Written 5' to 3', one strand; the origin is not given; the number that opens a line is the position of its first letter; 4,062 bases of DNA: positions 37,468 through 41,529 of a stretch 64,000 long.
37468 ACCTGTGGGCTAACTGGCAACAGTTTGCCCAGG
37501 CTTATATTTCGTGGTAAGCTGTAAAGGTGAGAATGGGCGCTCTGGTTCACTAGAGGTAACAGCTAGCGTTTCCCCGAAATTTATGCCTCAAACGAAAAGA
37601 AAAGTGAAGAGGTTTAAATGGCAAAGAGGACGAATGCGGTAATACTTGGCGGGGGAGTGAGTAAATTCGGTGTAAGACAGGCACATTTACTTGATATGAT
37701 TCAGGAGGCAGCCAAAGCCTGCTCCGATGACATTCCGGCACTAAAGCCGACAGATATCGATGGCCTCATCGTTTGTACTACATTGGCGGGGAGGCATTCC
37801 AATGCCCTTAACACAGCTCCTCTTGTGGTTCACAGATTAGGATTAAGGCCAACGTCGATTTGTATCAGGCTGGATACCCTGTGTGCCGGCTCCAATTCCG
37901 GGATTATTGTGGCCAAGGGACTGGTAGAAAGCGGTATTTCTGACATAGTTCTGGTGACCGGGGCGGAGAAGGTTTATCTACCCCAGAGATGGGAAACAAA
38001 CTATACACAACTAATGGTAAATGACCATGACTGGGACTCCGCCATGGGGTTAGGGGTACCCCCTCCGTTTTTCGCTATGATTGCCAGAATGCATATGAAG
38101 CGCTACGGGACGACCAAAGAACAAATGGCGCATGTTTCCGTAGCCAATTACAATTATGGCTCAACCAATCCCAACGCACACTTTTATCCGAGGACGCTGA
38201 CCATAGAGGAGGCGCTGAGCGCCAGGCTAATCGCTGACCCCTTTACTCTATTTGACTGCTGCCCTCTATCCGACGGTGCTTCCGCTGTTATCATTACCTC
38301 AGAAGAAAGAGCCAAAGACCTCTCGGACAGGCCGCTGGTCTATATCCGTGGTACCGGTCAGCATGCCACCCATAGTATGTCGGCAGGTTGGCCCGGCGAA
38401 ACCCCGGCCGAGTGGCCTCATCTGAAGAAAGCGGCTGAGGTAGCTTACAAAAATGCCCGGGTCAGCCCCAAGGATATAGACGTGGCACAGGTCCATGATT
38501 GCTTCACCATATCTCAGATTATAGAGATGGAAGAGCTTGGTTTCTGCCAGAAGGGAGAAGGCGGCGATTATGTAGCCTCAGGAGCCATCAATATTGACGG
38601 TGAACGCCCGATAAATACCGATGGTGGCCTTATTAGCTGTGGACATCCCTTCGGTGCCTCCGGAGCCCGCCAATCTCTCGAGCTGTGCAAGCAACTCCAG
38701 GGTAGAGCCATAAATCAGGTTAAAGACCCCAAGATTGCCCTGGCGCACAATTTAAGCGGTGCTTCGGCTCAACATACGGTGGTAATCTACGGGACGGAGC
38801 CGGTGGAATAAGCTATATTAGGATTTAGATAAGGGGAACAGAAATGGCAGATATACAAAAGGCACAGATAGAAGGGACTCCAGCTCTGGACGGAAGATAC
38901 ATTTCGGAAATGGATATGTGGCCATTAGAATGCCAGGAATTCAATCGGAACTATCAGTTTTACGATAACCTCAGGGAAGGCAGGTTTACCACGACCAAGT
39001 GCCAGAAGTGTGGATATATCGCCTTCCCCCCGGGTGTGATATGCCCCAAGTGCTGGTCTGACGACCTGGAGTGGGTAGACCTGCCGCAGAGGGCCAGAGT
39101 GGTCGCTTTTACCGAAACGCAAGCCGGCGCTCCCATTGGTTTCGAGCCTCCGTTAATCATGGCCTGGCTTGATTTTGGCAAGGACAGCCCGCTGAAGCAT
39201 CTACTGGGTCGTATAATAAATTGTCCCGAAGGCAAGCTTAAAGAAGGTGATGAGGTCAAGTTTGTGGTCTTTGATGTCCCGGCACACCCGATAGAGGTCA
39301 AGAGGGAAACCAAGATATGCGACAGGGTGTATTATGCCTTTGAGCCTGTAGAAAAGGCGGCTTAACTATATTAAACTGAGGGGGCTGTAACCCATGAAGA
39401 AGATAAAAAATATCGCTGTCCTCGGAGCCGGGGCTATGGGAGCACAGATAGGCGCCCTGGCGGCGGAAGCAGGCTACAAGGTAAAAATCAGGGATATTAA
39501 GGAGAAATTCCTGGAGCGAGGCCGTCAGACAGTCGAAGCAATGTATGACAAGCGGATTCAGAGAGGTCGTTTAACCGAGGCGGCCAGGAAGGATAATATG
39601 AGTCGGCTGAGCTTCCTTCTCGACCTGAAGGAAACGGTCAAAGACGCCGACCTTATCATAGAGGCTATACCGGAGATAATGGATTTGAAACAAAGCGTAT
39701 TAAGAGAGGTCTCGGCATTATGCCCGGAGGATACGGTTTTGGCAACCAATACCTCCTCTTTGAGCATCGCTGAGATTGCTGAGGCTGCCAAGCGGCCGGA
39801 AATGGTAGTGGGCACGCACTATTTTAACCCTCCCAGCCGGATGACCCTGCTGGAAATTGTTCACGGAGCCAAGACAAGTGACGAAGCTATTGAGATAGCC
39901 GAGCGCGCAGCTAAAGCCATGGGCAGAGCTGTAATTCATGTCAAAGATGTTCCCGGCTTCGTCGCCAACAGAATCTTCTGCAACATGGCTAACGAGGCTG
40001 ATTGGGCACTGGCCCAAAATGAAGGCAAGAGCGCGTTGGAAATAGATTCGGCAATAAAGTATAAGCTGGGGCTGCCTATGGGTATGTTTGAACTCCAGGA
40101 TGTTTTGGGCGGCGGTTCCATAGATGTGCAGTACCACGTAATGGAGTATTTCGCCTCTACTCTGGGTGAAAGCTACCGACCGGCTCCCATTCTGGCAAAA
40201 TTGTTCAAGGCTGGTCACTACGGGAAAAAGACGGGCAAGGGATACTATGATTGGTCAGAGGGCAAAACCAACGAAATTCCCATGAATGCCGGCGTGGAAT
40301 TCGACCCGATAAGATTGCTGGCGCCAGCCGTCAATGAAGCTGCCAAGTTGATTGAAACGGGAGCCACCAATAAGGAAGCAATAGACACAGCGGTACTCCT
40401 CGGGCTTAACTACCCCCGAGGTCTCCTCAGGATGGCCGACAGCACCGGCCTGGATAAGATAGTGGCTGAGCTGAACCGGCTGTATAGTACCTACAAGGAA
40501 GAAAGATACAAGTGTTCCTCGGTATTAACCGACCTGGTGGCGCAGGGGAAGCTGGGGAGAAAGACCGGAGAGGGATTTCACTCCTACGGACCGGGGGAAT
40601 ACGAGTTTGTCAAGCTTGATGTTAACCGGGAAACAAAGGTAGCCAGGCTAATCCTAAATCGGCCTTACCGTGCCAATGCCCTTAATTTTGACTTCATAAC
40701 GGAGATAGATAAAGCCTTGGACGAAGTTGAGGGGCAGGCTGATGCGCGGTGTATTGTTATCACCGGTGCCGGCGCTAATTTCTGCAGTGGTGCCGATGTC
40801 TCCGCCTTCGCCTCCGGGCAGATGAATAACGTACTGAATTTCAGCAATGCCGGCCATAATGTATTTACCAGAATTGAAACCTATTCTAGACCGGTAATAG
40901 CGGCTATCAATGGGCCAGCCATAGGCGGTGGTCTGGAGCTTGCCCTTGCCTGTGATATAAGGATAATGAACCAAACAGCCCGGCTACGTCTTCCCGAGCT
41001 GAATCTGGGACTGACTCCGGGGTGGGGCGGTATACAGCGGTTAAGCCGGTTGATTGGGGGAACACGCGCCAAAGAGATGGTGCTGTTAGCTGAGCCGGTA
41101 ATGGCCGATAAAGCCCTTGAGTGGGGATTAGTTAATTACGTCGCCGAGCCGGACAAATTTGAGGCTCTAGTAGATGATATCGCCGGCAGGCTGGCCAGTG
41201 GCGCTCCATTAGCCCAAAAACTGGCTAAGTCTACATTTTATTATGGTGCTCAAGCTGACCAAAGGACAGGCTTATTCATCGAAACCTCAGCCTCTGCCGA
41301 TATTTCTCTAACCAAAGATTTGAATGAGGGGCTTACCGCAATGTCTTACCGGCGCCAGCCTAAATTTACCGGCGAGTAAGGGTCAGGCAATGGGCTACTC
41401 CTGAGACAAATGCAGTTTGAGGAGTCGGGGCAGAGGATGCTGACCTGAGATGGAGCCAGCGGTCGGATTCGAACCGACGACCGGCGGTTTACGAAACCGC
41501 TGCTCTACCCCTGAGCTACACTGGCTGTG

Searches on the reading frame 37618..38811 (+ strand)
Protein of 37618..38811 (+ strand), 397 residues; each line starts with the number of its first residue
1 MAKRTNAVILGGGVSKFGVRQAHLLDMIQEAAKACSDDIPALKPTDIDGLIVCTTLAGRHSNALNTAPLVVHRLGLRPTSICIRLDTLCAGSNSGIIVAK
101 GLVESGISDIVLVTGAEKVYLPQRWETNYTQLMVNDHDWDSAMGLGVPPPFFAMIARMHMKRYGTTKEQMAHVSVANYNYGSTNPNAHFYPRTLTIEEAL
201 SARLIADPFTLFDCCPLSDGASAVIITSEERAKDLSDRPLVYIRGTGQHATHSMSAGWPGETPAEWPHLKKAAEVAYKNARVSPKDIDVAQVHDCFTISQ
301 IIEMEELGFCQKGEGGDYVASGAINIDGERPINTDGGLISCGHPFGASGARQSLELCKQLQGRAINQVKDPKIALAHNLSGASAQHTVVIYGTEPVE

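Call 9: search_protein_families(library=pfam, max_evalue=1e-8, proteins=[window:37618-38811:+])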
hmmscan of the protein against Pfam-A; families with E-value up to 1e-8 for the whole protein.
window:37618-38811:+ (397 aa): 3 families
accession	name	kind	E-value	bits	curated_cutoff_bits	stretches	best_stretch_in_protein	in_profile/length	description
PF22691.2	Thiolase_C_1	-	3.3e-41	140.8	28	1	269-393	20-144/144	Thiolase C-terminal domain-like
PF00108.29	Thiolase_N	-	2.7e-16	60.2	26.4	1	16-230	10-260/260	Thiolase, N-terminal domain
PF02803.24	Thiolase_C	-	2.3e-11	43.8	27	1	272-363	27-100/123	Thiolase, C-terminal domain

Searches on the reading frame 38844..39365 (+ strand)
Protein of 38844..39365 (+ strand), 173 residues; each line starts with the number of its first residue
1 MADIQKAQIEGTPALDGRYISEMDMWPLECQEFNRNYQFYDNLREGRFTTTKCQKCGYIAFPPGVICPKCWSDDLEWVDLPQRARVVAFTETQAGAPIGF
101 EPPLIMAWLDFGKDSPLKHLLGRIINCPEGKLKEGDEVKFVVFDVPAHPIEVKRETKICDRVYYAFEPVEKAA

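Call 9: search_protein_families(library=pfam, max_evalue=1e-8, proteins=[window:38844-39365:+])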
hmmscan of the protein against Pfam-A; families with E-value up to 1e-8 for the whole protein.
window:38844-39365:+ (173 aa): 1 family
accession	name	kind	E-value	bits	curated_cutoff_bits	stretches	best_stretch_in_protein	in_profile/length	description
PF12172.15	zf-ChsH2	-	7.9e-10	38.8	23.2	1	43-76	4-37/37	ChsH2, rubredoxin-like zinc ribbon domain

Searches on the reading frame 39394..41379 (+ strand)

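Call 8: search_protein_families(library=ncbifam, max_evalue=1e-10, proteins=[window:39394-41379:+])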
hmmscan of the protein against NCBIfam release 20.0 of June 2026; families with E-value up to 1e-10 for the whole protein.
window:39394-41379:+ (661 aa): 84 families (the best 25 are shown)
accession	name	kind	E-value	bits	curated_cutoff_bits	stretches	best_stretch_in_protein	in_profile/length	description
NF008363.0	PRK11154.1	equivalog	5.4e-115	385.1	869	2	2-291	307-591/708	fatty acid oxidation complex subunit alpha FadJ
NF008727.0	PRK11730.1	equivalog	1.3e-109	367.6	870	2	2-292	311-597/717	fatty acid oxidation complex subunit alpha FadB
NF006722.0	PRK09260.1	equivalog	1.4e-103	346.1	429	2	4-292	2-286/289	3-hydroxyacyl-CoA dehydrogenase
TIGR02441.1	fa_ox_alpha_mit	equivalog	3.1e-102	342.9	964.65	2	2-300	333-626/737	fatty acid oxidation complex subunit alpha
NF004474.0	PRK05808.1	subfamily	3.5e-102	341.5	408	2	3-287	2-282/283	3-hydroxybutyryl-CoA dehydrogenase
NF006124.0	PRK08268.1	subfamily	9.2e-102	341.6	508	2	2-296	5-296/507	3-hydroxyacyl-CoA dehydrogenase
TIGR02440.1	FadJ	equivalog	7.6e-101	338.5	968.45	2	2-289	302-583/699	fatty acid oxidation complex subunit alpha FadJ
TIGR02437.1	FadB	equivalog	2.8e-90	303.6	933.55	2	2-294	311-599/714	fatty acid oxidation complex subunit alpha FadB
TIGR02279.1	PaaC-3OHAcCoADH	equivalog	6e-82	276.1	669.4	1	3-299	4-297/503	3-hydroxyacyl-CoA dehydrogenase PaaH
NF005715.0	PRK07530.1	equivalog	4.4e-81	272.5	420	2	2-290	2-286/292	3-hydroxybutyryl-CoA dehydrogenase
NF005875.0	PRK07819.1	subfamily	7.4e-79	265.1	319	2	2-287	3-286/287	3-hydroxybutyryl-CoA dehydrogenase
NF052272.1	Staph_FadB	exception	3.3e-69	233.9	999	2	4-290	3-290/752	3-hydroxyacyl-CoA dehydrogenase/crotonase FadB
NF004475.0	PRK05809.1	subfamily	2.8e-65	220.4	394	1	404-659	2-258/260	short-chain-enoyl-CoA hydratase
NF006143.0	PRK08293.1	equivalog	1.3e-64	218.3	312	1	2-289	2-289/291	3-hydroxyacyl-CoA dehydrogenase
NF005802.0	PRK07657.1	equivalog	1.1e-63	215.2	363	1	406-661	5-260/260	enoyl-CoA hydratase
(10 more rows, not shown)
